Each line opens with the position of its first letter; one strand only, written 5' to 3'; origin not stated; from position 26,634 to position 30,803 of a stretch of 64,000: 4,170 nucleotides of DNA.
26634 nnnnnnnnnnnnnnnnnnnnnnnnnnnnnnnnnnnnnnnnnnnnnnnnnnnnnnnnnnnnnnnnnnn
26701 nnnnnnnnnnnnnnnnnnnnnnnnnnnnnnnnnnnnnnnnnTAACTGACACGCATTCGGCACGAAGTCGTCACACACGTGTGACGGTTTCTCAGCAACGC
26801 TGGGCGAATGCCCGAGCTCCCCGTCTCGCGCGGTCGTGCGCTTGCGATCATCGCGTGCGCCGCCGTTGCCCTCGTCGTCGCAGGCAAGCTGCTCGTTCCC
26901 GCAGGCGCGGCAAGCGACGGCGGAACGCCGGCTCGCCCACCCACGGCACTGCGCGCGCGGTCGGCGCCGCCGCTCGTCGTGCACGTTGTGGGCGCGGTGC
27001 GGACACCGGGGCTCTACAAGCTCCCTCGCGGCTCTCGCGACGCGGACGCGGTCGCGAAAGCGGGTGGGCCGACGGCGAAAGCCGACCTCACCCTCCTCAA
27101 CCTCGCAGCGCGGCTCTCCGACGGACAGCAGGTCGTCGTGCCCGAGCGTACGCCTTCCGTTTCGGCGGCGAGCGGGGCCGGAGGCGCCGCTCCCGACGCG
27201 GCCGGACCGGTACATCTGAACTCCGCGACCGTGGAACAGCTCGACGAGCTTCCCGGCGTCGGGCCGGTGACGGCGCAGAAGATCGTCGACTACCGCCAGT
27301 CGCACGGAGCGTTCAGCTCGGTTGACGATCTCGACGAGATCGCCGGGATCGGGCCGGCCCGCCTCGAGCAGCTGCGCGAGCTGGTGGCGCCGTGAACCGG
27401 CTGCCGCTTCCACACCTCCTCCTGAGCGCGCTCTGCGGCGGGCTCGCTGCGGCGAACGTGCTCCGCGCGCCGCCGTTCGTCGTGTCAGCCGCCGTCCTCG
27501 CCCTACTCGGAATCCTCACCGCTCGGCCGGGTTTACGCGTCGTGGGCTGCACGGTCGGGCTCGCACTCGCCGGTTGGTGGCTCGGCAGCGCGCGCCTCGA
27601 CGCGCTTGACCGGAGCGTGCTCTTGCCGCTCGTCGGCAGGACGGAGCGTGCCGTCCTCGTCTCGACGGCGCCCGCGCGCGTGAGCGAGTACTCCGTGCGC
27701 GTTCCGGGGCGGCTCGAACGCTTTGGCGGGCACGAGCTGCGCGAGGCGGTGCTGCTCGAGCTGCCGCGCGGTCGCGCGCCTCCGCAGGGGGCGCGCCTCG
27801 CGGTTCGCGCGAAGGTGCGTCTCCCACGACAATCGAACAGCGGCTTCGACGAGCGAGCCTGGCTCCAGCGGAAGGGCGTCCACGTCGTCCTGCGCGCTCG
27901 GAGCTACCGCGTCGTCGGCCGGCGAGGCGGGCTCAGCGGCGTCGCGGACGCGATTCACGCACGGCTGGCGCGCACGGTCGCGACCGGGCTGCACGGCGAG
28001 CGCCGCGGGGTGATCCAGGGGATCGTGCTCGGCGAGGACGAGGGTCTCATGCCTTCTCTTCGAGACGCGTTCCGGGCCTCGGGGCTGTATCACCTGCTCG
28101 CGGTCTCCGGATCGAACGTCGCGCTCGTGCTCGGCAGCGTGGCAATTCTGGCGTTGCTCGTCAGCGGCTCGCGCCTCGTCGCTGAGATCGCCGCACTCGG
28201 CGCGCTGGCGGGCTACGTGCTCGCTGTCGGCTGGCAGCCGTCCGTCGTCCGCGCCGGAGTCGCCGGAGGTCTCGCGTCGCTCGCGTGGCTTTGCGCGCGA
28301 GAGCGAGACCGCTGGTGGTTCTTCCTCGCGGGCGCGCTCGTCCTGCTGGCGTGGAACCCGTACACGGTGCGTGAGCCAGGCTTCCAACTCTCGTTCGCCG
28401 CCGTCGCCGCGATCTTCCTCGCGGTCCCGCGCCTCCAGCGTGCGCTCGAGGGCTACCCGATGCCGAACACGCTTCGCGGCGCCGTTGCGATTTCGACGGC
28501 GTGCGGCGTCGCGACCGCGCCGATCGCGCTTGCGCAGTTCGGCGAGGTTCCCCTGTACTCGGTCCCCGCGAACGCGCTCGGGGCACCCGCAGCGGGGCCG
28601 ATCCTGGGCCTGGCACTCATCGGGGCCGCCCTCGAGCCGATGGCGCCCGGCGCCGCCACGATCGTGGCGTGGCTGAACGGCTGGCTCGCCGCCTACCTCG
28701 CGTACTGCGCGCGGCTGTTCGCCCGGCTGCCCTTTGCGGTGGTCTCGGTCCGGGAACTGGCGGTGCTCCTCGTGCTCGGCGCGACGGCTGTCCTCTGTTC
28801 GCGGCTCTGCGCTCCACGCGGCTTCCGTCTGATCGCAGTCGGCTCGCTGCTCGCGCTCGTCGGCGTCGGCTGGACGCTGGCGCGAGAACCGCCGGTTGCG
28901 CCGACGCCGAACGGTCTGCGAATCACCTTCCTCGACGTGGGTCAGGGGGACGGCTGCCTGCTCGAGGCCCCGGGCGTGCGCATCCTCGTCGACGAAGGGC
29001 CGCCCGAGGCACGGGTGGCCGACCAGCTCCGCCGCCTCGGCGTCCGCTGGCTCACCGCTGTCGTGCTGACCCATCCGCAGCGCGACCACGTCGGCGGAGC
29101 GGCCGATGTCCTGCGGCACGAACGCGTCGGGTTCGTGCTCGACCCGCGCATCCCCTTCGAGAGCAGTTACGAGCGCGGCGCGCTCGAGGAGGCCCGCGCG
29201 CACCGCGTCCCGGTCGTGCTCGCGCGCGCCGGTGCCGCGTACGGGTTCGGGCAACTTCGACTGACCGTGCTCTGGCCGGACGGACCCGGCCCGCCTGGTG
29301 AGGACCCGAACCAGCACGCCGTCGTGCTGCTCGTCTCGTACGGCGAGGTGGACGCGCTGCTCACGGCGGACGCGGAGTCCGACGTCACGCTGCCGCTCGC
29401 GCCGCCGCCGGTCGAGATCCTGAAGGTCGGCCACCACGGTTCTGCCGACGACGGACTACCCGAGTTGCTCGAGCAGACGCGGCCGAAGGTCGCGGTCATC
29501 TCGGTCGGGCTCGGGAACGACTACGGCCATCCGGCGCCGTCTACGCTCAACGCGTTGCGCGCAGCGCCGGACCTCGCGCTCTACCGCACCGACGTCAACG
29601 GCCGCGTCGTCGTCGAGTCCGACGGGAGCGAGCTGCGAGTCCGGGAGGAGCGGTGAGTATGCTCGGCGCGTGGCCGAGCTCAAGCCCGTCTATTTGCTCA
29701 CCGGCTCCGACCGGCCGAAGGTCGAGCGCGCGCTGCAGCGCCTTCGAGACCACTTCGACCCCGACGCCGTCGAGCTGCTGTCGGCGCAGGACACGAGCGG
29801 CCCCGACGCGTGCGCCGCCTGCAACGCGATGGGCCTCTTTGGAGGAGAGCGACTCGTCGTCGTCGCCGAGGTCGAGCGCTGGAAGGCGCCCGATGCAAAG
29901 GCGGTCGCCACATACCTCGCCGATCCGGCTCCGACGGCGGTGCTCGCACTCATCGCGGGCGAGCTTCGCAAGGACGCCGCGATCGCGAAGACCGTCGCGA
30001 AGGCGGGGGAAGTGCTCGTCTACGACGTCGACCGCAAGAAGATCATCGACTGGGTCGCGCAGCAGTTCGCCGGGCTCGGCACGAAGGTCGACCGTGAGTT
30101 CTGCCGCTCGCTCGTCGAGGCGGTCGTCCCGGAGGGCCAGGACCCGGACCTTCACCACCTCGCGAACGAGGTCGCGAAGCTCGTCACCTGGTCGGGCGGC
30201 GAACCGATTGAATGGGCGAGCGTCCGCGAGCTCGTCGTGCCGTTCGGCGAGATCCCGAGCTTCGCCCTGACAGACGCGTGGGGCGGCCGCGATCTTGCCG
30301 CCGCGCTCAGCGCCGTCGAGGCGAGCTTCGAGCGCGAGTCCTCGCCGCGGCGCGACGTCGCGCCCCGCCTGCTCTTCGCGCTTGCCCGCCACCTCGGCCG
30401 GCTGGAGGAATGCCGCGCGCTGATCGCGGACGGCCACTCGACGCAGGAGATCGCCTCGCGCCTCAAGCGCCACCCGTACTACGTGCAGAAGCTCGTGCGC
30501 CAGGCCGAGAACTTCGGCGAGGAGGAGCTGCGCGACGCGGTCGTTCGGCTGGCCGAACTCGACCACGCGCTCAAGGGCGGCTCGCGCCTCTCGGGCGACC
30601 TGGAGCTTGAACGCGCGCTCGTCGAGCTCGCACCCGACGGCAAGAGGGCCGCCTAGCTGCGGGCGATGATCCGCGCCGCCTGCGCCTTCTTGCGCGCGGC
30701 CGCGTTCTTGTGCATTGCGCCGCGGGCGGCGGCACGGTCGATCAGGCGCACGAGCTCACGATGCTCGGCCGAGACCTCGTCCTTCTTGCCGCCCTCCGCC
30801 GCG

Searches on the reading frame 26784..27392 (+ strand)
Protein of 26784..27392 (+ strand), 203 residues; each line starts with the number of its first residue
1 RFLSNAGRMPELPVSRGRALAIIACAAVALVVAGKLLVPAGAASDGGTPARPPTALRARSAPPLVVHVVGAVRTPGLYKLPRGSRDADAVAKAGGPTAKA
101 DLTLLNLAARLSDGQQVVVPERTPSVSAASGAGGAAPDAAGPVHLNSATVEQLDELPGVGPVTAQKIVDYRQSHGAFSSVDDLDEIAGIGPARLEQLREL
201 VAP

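Call 37: search_protein_families(library=pfam, proteins=[window:26784-27392:+], max_evalue=0.00001)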
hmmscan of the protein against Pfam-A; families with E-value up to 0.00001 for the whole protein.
window:26784-27392:+ (203 aa): 4 families
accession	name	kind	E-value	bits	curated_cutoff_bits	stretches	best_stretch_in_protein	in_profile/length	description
PF12836.13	HHH_3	-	8.9e-21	74.2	27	1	141-200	4-63/65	Helix-hairpin-helix motif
PF10531.15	SLBB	-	1.2e-12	47.9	27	1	65-119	1-54/55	SLBB domain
PF00633.29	HHH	-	1.3e-11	44.2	24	1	145-170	5-30/30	Helix-hairpin-helix motif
PF14520.12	HHH_5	-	1.9e-06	28.7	27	0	147-169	31-53/57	Helix-hairpin-helix domain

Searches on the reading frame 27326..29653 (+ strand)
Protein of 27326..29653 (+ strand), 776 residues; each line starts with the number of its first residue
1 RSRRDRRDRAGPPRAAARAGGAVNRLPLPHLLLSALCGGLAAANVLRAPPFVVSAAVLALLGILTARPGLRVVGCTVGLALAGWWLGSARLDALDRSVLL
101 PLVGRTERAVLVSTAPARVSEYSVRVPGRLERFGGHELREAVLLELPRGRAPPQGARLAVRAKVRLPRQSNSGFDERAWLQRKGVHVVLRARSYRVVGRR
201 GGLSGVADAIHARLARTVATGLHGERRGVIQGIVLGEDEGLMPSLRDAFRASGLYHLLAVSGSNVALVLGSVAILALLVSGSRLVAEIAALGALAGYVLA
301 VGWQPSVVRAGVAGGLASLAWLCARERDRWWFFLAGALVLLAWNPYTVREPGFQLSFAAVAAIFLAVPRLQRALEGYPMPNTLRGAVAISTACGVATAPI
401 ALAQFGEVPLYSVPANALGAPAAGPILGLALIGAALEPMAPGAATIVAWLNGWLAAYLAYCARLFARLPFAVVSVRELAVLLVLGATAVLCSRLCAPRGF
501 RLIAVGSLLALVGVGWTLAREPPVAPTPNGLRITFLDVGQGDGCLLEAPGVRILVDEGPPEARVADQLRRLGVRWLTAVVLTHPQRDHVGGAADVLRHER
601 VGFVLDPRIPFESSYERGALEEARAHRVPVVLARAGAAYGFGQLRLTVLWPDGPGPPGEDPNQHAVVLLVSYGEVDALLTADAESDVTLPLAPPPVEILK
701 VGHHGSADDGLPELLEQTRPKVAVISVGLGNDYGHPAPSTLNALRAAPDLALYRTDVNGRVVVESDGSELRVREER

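Call 37: search_protein_families(library=pfam, proteins=[window:27326-29653:+], max_evalue=0.00001)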
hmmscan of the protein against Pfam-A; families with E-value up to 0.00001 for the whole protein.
window:27326-29653:+ (776 aa): 3 families
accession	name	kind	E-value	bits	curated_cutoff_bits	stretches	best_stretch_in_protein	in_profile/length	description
PF03772.21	Competence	-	1.3e-51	176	23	1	233-493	1-263/270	Competence protein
PF00753.33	Lactamase_B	-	1.6e-13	51.4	22.7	1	539-728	4-195/196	Metallo-beta-lactamase superfamily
PF13567.11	DUF4131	-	1.3e-08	35.1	31.6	1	50-194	6-162/165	Domain of unknown function (DUF4131)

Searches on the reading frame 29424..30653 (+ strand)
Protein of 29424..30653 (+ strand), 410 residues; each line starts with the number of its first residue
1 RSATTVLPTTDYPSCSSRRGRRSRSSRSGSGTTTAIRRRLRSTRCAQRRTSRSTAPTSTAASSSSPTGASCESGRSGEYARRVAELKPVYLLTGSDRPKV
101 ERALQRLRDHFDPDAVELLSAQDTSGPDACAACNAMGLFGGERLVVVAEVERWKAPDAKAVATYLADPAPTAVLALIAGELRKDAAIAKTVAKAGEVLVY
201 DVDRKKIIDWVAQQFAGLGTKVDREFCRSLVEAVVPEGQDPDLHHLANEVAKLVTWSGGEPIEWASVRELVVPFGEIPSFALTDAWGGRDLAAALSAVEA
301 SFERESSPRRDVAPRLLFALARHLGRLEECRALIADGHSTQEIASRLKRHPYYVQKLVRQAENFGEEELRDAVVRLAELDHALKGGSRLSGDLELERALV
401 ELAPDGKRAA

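Call 37: search_protein_families(library=pfam, proteins=[window:29424-30653:+], max_evalue=0.00001)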
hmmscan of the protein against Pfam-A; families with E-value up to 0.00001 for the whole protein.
window:29424-30653:+ (410 aa): 1 family
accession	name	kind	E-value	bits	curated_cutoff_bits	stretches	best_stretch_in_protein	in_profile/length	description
PF21694.2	DNA_pol3_delta_C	-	1e-16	61.4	27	1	280-396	5-115/121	DNA polymerase III delta subunit, C-terminal domain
